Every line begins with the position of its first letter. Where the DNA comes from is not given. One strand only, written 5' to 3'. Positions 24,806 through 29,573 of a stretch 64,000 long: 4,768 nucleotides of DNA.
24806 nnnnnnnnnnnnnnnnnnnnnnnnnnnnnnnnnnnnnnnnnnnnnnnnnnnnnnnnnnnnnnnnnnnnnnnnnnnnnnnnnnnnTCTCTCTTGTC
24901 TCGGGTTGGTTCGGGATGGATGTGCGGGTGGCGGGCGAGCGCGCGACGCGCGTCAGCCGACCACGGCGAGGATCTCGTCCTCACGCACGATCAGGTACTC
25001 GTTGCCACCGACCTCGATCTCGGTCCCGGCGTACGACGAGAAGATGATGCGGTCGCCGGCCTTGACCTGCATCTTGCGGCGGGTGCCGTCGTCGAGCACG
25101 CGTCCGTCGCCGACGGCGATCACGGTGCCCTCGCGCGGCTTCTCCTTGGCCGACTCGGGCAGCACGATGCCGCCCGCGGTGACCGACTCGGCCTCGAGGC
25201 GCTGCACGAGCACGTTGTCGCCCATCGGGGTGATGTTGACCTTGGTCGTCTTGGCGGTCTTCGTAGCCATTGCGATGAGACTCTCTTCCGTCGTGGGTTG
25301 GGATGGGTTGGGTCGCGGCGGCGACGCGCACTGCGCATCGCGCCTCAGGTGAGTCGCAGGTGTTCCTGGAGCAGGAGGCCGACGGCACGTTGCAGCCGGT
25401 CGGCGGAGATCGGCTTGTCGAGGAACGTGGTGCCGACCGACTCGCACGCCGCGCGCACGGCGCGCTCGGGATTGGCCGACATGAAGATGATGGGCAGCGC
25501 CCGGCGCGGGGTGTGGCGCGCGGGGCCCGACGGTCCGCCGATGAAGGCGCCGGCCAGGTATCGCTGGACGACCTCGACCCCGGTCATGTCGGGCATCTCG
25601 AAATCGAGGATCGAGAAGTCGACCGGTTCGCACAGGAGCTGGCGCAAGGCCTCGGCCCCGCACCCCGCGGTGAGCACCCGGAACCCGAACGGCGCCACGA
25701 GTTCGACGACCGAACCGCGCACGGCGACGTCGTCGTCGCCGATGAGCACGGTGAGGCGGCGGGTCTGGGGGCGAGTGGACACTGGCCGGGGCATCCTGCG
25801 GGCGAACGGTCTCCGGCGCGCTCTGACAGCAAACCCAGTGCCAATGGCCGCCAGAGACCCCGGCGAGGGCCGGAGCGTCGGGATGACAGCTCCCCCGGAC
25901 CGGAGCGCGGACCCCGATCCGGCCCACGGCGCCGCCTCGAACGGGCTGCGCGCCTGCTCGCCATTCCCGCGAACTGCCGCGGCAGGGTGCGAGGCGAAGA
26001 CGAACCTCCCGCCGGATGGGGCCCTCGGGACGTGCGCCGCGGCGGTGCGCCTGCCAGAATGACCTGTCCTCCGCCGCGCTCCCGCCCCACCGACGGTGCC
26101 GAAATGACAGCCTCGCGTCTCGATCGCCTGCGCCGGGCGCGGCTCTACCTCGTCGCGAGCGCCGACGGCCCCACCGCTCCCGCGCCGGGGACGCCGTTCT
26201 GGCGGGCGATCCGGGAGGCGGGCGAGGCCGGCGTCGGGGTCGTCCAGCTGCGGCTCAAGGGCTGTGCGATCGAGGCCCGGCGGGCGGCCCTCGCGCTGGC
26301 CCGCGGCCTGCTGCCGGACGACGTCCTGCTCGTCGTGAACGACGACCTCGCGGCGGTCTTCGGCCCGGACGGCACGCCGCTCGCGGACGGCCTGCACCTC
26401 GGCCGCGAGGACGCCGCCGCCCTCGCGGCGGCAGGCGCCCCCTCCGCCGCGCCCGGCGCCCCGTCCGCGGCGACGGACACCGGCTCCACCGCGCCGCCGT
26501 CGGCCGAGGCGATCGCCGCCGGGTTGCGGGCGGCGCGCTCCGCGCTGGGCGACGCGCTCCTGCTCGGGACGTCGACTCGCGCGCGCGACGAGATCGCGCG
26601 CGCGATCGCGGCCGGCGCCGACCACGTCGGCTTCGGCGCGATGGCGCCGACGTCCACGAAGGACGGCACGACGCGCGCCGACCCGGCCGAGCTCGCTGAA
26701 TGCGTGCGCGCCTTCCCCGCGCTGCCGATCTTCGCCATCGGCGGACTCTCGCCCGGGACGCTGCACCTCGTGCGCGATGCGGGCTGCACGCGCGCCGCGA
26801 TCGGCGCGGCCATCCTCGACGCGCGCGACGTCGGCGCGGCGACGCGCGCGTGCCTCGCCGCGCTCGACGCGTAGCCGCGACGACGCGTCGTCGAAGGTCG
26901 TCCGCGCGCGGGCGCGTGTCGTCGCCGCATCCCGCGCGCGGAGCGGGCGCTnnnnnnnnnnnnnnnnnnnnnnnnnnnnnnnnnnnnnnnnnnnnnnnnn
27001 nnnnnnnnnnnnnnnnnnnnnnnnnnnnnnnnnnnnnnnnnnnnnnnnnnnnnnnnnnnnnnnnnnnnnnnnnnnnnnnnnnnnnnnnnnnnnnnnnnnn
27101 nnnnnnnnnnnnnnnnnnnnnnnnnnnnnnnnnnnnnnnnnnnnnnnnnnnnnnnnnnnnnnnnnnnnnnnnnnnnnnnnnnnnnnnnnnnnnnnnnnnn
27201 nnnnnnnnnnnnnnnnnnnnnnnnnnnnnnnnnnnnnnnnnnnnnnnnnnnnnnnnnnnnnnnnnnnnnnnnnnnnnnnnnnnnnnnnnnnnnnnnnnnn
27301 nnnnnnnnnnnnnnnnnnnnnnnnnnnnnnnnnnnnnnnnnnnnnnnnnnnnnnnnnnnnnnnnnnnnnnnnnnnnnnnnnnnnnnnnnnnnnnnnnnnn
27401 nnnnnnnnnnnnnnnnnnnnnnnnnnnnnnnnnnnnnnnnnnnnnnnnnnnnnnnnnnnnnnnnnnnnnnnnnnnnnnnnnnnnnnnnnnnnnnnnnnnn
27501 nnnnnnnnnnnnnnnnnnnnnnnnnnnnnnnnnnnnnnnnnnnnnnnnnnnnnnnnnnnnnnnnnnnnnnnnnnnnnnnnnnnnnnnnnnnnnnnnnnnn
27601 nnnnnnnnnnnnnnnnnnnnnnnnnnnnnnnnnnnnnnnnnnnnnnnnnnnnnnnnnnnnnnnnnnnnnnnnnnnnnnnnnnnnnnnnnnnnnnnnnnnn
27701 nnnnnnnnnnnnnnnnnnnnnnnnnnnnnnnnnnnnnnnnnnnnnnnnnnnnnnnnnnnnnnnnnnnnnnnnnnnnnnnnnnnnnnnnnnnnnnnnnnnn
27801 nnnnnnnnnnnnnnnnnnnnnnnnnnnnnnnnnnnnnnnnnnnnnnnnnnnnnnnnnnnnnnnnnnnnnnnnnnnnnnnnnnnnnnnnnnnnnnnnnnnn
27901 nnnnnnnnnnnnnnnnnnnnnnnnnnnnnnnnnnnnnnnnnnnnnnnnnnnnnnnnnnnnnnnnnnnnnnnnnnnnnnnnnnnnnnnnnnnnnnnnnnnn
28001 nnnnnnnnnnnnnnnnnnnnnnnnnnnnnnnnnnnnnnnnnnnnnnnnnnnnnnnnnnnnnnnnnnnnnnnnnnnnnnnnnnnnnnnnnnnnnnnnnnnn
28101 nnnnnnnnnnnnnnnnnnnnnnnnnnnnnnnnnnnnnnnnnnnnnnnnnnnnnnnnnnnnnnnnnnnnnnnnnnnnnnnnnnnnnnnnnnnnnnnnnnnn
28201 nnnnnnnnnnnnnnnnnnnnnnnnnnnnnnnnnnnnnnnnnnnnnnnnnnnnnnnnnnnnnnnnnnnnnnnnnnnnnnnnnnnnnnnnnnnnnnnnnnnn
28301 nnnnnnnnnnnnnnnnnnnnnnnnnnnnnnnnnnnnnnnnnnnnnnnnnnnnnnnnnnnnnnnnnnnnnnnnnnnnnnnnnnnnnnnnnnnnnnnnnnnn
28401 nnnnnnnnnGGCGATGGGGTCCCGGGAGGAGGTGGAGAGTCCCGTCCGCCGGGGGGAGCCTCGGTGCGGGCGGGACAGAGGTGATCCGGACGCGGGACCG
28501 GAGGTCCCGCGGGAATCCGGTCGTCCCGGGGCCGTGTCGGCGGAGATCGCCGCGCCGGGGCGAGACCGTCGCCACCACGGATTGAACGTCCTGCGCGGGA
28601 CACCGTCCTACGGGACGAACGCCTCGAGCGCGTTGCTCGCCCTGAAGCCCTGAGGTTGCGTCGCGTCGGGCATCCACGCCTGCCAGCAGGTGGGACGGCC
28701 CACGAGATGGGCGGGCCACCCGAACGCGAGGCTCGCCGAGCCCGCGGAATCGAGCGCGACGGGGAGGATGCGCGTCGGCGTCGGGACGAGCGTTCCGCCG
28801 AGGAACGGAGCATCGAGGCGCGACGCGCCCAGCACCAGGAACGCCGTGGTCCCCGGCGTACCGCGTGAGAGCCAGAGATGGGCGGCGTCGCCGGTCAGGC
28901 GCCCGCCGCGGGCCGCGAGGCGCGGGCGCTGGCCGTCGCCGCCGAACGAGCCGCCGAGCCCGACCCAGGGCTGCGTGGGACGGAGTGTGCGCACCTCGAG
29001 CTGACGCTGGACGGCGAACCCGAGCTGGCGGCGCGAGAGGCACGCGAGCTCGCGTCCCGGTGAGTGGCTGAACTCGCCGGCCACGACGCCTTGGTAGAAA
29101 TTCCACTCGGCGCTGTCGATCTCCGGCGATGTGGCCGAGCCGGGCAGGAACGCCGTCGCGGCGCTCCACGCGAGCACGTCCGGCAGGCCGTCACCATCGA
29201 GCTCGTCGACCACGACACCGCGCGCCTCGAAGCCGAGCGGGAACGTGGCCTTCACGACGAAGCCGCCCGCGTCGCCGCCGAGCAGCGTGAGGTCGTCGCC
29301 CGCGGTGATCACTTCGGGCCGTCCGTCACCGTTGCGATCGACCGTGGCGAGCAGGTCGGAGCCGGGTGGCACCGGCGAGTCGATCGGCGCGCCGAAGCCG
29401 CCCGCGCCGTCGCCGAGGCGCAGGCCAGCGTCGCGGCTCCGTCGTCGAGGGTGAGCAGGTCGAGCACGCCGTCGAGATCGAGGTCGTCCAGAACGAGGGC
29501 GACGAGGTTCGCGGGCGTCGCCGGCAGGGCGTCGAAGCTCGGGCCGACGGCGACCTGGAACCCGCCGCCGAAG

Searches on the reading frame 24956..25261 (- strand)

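Call 64: search_protein_families(library=pfam, proteins=[window:24956-25261:-], max_evalue=0.001)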
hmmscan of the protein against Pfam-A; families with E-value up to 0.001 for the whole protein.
window:24956-25261:- (102 aa): 1 family
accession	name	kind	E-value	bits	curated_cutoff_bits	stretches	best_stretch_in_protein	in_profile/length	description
PF00166.26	Cpn10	-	1.2e-35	121.9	21.1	1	9-101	1-93/93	Chaperonin 10 Kd subunit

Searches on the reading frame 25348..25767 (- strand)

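Call 64: search_protein_families(library=pfam, proteins=[window:25348-25767:-], max_evalue=0.001)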
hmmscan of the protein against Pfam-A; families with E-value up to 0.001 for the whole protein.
window:25348-25767:- (140 aa): 1 family
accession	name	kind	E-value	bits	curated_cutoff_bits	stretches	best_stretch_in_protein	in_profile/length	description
PF00072.30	Response_reg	-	4.3e-14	53.1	30.2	1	7-69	1-63/111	Response regulator receiver domain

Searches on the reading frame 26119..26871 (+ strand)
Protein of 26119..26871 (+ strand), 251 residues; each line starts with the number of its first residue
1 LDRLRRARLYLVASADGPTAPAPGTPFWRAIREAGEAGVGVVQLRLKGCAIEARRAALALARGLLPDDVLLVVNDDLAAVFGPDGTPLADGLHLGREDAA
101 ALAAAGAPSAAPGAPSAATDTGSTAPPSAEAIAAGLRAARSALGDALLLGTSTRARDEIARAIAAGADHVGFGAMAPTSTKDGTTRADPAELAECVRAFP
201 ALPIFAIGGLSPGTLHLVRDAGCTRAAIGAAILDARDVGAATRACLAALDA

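Call 65: search_protein_families(library=pfam, proteins=[window:26119-26871:+], max_evalue=0.001)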
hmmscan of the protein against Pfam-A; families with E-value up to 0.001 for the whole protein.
window:26119-26871:+ (251 aa): 1 family
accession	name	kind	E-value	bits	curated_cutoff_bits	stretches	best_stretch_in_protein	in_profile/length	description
PF02581.23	TMP-TENI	-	1.7e-27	96.4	27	2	137-232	86-180/180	Thiamine monophosphate synthase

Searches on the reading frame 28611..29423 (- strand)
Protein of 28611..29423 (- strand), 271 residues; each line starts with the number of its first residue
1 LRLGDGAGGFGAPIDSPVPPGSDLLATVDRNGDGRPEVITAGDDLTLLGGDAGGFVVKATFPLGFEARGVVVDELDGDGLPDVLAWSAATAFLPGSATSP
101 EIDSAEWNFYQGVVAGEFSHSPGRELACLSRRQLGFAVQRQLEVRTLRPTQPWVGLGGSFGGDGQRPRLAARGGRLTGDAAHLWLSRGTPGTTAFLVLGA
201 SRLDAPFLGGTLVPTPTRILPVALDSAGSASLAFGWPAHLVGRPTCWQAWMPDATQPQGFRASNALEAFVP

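Call 65: search_protein_families(library=pfam, proteins=[window:28611-29423:-], max_evalue=0.001)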
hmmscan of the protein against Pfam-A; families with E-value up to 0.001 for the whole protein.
window:28611-29423:- (271 aa): 1 family
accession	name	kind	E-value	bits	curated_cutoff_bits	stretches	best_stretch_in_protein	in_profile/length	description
PF13517.12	FG-GAP_3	-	3.3e-06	28.1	26.9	1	29-84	1-60/61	FG-GAP-like repeat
